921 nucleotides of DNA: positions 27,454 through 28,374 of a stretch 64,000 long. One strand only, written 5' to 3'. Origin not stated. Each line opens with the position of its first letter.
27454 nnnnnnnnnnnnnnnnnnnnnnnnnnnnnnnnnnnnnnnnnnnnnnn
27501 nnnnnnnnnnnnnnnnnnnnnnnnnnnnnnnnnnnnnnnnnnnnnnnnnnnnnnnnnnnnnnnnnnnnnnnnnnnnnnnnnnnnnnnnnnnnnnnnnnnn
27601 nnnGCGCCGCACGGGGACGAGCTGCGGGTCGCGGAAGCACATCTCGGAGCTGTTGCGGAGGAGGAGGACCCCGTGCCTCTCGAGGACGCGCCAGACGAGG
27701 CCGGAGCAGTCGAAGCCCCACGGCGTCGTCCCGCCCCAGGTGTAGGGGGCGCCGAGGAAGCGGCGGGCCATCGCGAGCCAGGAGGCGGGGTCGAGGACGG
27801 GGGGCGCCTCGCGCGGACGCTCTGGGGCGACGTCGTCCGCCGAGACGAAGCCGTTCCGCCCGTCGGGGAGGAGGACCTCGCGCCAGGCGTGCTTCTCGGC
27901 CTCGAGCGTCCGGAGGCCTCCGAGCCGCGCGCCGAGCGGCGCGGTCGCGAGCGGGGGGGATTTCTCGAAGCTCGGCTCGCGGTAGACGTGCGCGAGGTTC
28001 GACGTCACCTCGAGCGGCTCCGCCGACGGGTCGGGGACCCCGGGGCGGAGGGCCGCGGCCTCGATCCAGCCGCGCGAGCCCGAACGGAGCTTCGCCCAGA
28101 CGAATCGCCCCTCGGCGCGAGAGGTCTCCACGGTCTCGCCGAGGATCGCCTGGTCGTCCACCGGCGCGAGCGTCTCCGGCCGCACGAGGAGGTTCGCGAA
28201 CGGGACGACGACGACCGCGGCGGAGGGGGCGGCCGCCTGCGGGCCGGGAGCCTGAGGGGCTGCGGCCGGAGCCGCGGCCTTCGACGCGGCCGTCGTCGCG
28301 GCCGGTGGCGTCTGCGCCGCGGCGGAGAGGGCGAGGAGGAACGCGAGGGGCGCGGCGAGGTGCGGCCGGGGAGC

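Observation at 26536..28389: SH3b-NlpC/P60 endopeptidase carrying a second, class-A beta-lactamase-like catalytic domain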

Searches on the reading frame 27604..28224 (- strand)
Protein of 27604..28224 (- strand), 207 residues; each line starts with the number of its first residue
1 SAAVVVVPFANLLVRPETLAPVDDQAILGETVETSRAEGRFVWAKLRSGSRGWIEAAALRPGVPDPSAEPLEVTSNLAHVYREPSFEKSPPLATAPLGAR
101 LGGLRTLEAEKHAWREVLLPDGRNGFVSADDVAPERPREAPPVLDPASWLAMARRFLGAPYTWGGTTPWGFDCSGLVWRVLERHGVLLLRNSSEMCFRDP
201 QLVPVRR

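Call 68: search_solved_structures(query=window:27604-28224:-, max_evalue=1, show_alignments=5)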
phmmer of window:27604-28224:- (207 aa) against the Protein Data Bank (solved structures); distinct sequences matched with E-value up to 1: 24.
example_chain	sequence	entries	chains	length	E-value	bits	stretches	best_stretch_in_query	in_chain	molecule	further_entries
3npf_A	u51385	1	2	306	8.4e-16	61.8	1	4-197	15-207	putative dipeptidyl-peptidase VI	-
3pvq_A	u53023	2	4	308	1.8e-14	57.4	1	11-197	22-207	Dipeptidyl-peptidase VI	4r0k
3h41_A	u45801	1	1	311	3.3e-11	46.8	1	48-193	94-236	NLP/P60 family protein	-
8i2e_B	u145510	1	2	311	3.1e-08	37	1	130-184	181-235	Probable peptidoglycan endopeptidase LytE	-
8i2f_B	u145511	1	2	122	3.7e-08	36.8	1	149-184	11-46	Probable peptidoglycan endopeptidase LytE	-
8i2d_A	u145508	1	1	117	4.7e-08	36.4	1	150-184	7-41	Probable peptidoglycan endopeptidase LytE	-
4xcm_A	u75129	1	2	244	1.9e-07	34.5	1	130-197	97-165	Cell wall-binding endopeptidase-related protein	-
8idc_E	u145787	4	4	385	2.5e-07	34.1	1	153-195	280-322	NlpC/P60 family protein | Probable endopeptidase MT2245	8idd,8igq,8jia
8er5_A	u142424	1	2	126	2.4e-06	30.8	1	150-191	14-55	NlpC/P60 domain-containing protein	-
6b8c_A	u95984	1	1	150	5.5e-06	29.7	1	143-177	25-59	NLP/P60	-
8v3w_H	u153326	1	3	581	2.4e-05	27.6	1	150-196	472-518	Hub-Hydrolase (CD1368)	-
7cfl_A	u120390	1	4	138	0.00024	24.3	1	148-190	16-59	Putative cell wall hydrolase phosphatase-associated protein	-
8zdo_S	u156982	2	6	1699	0.00042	23.5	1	144-183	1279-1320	Tape measure protein (gp16)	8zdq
3m1u_A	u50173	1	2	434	0.0017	21.6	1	42-195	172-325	Putative gamma-D-glutamyl-L-diamino acid endopeptidase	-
4fdy_A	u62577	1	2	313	0.0055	19.9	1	153-193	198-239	Similar to lipoprotein, NLP/P60 family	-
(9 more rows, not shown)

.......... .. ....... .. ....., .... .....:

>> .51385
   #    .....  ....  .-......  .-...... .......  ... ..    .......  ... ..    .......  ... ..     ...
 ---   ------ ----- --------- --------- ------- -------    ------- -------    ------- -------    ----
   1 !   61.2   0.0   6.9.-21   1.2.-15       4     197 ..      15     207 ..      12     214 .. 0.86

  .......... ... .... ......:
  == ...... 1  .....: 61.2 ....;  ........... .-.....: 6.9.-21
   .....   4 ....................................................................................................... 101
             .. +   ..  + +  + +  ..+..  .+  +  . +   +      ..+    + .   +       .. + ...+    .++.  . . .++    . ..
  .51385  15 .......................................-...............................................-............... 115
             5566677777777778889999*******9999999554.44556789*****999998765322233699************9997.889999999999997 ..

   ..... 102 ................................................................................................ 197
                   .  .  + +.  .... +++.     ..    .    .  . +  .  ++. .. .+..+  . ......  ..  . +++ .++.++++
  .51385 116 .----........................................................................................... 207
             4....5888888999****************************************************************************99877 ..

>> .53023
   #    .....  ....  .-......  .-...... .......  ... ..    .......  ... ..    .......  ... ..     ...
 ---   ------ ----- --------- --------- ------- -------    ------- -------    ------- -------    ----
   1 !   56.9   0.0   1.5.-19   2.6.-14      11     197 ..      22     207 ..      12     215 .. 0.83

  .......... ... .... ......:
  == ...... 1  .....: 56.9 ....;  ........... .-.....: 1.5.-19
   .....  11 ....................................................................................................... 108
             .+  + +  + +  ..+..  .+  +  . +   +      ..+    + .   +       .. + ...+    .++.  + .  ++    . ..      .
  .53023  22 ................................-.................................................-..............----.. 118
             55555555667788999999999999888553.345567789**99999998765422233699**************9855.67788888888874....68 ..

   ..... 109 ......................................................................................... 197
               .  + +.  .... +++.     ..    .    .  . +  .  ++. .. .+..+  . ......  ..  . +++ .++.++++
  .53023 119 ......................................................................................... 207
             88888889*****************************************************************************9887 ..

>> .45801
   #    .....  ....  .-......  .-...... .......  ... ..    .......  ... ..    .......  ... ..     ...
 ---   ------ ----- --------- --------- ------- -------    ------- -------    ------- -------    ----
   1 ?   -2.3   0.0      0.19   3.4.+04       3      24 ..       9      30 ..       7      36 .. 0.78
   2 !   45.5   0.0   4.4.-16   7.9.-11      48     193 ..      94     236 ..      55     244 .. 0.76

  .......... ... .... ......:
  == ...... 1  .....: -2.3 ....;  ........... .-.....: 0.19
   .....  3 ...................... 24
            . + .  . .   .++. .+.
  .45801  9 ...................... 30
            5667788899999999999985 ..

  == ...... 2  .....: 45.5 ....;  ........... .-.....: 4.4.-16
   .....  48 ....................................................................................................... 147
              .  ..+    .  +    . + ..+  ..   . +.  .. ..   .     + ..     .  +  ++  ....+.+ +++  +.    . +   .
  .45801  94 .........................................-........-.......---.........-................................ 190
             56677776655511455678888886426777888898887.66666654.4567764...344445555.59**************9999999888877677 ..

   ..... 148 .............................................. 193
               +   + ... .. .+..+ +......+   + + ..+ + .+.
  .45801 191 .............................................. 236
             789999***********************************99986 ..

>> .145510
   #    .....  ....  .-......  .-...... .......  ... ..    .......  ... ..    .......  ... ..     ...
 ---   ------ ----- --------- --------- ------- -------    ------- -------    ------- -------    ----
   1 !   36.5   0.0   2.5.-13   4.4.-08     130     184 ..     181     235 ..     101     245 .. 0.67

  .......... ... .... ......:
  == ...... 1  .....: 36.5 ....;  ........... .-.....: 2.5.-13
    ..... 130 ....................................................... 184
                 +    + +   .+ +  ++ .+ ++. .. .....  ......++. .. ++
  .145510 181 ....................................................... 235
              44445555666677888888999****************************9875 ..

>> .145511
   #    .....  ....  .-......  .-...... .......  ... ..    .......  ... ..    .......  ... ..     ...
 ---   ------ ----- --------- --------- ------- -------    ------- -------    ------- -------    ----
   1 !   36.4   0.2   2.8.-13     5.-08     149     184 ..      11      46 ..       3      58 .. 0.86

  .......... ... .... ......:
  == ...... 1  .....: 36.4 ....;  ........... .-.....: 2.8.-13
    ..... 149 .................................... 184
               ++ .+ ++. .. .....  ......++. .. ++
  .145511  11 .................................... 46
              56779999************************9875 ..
